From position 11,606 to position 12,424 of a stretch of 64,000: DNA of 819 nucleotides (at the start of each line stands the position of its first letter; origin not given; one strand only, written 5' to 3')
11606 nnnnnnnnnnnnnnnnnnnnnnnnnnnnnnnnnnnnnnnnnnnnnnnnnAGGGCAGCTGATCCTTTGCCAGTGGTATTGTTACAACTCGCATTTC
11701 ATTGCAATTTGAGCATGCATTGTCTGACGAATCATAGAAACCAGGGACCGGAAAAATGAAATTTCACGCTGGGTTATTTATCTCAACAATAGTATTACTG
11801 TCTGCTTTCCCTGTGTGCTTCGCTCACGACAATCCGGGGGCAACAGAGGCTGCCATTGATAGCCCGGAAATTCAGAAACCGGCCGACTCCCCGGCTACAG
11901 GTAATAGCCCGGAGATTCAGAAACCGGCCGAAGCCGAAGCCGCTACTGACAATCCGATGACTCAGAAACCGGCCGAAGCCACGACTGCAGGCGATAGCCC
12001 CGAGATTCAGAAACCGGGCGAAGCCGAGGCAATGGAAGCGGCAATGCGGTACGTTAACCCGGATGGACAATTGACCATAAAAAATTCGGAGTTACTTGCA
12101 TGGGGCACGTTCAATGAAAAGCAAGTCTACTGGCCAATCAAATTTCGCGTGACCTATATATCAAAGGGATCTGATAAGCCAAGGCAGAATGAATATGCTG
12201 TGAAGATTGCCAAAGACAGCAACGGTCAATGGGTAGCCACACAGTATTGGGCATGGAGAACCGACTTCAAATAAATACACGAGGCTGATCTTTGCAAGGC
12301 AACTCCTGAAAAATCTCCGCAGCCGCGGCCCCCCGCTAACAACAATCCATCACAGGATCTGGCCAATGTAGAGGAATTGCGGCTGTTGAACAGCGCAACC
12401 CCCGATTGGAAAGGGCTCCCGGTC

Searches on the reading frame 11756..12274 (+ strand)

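Call 36: search_protein_families(library=pfam, max_evalue=1, proteins=[window:11756-12274:+])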
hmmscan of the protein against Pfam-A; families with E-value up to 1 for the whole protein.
window:11756-12274:+ (172 aa): 4 families
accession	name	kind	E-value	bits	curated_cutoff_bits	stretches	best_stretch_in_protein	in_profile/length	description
PF02095.21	Extensin_1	-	0.0062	16.8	105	1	27-89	69-131/171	Extensin-like protein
PF09355.15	Phage_Gp19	-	0.092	13.6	22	1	77-117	63-104/116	Phage protein Gp19/Gp15/Gp42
PF12988.13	TraQ_transposon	-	0.15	12.5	27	1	73-141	42-109/133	TraQ conjugal transfer protein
PF19046.5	GM130_C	-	0.61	10.3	23.5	1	24-52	3-31/46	GM130 C-terminal binding motif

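Call 37: search_protein_families(library=ncbifam, max_evalue=0.001, proteins=[window:11756-12274:+])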
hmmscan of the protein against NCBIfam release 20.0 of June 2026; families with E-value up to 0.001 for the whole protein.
window:11756-12274:+ (172 aa): 0 families
